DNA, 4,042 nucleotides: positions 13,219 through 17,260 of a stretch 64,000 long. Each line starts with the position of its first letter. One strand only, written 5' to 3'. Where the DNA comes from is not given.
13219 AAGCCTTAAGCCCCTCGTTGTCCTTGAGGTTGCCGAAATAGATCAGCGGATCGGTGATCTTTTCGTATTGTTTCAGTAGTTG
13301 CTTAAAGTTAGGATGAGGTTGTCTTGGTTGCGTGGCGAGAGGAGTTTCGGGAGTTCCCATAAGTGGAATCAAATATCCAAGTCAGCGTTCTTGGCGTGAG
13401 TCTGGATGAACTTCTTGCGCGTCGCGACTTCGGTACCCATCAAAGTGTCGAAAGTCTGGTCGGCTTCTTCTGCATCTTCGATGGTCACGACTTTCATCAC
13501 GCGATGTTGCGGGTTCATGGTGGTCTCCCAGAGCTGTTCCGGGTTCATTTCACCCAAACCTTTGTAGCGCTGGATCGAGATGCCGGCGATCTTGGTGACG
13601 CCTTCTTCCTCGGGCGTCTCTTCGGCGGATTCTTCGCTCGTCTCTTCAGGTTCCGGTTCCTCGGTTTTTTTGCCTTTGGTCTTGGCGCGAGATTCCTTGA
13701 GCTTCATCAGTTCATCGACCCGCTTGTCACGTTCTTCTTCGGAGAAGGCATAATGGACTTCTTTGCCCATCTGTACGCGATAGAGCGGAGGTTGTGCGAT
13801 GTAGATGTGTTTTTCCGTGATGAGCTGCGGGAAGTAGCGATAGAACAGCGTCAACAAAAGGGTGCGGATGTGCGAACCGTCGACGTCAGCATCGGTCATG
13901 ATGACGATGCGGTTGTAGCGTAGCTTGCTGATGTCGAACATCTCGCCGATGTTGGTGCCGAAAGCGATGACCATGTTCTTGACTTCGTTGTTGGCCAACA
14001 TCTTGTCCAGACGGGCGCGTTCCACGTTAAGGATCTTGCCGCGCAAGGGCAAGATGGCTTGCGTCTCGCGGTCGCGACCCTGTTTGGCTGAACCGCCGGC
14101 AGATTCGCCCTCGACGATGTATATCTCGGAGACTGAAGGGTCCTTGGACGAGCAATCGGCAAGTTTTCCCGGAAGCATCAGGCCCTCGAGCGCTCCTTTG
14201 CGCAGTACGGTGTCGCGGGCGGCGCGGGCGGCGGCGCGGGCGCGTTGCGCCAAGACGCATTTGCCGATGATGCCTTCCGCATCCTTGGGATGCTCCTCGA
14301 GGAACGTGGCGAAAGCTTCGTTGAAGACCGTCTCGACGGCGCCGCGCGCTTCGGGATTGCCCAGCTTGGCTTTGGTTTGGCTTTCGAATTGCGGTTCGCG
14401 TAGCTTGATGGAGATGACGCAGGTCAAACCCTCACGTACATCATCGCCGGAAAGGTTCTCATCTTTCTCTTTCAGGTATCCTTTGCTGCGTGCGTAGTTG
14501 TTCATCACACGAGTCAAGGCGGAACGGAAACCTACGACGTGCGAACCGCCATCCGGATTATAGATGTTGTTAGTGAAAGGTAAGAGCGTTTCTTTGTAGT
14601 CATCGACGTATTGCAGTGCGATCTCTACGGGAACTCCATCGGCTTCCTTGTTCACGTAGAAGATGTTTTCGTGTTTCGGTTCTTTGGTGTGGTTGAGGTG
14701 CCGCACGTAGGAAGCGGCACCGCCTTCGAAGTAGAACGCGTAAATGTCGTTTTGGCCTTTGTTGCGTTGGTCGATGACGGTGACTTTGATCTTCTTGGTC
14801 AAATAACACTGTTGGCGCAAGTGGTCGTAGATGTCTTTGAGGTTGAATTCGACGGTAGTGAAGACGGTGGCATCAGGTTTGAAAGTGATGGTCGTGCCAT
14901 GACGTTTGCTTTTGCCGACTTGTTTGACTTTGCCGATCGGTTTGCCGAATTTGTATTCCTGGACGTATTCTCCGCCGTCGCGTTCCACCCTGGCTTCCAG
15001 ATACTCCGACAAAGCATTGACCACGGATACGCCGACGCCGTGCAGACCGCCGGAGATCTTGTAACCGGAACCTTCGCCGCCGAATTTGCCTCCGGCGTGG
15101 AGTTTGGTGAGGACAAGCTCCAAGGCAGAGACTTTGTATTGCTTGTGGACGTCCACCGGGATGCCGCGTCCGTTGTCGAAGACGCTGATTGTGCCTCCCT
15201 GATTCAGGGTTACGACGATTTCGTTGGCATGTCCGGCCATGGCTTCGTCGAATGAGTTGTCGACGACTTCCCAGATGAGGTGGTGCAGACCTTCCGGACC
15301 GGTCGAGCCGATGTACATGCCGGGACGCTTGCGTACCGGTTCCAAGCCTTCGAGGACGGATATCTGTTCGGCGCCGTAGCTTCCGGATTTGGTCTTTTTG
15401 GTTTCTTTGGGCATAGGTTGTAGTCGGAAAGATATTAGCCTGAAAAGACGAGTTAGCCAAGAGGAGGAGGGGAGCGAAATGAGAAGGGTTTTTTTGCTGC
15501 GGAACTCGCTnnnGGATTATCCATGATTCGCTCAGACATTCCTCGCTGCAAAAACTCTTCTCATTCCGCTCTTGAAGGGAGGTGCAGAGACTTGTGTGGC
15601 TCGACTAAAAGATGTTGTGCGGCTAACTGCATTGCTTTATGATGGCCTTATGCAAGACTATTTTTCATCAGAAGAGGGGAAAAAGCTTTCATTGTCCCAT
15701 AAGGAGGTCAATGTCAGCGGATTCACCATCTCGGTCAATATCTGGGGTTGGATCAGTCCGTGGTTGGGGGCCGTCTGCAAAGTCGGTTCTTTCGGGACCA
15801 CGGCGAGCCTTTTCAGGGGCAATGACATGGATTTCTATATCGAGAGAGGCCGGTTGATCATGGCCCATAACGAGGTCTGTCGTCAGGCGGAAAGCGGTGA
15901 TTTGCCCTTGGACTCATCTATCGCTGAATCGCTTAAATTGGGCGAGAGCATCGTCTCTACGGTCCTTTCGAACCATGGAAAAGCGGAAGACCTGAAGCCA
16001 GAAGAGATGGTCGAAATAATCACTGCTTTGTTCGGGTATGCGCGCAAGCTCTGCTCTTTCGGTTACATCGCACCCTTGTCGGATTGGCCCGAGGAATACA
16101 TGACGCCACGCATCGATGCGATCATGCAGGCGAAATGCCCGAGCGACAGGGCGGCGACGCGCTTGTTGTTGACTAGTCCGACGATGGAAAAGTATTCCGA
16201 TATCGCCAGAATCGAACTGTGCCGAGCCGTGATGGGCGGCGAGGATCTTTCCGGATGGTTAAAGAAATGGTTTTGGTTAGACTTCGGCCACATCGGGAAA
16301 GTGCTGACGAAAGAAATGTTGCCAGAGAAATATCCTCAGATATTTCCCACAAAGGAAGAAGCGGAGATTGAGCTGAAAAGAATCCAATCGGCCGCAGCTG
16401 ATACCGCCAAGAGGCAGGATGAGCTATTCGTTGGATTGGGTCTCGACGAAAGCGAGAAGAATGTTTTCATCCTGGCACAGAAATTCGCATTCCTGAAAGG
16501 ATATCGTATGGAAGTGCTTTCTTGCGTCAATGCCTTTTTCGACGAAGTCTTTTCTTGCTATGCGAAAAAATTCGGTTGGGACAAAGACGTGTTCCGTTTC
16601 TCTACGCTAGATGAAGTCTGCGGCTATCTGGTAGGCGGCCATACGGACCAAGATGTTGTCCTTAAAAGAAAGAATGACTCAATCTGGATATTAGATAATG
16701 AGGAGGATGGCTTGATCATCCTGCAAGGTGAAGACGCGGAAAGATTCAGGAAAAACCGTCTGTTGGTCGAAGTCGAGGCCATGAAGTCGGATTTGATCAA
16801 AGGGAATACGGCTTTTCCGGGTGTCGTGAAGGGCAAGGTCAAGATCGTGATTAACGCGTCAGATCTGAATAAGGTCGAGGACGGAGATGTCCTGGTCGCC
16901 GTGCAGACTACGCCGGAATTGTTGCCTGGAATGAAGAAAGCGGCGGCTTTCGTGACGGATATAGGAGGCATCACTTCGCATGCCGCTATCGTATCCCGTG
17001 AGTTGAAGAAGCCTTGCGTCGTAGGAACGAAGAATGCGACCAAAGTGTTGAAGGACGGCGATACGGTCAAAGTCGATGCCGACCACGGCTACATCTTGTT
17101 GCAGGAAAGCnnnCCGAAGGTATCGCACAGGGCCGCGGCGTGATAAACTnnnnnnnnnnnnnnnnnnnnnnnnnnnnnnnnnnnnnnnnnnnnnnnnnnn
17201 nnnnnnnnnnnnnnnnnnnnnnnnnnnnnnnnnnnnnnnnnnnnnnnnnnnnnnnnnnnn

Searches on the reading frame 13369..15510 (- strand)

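Call 71: search_protein_families(library=pfam, proteins=[window:13369-15510:-], max_evalue=0.00001)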
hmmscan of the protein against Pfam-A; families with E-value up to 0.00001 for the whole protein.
window:13369-15510:- (713 aa): 4 families
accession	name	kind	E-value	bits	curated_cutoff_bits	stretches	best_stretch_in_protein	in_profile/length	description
PF00204.31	DNA_gyraseB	-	6.2e-59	198.8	27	1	264-433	1-172/173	DNA gyrase B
PF00986.26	DNA_gyraseB_C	-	3.8e-30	104.3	29.8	1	643-703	3-63/63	DNA gyrase B subunit, carboxyl terminus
PF01751.28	Toprim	-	1.1e-18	67.6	23.1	1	462-573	1-95/96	Toprim domain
PF02518.31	HATPase_c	-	3.8e-16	59.9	26.4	1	72-214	3-109/111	Histidine kinase-, DNA gyrase B-, and HSP90-like ATPase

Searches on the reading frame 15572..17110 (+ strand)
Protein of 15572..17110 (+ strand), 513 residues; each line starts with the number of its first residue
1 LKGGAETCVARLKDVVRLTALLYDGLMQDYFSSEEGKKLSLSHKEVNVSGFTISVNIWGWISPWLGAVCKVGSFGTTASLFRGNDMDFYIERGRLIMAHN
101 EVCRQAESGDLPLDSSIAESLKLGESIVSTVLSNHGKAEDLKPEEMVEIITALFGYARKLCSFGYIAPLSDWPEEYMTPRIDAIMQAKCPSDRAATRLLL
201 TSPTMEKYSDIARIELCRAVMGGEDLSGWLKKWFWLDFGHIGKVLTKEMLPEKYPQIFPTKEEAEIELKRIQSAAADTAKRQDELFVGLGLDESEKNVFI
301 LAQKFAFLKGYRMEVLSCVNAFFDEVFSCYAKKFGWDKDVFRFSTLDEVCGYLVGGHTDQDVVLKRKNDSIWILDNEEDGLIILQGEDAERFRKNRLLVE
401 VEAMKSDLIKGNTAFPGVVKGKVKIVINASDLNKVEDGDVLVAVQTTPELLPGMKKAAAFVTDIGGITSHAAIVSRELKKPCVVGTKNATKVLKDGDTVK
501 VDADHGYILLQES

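Call 71: search_protein_families(library=pfam, proteins=[window:15572-17110:+], max_evalue=0.00001)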
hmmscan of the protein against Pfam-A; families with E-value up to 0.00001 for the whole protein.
window:15572-17110:+ (513 aa): 1 family
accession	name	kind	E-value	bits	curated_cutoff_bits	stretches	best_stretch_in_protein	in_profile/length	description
PF00391.29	PEP-utilizers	-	1.6e-27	95.4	23.1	1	436-506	2-72/72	PEP-utilising enzyme, mobile domain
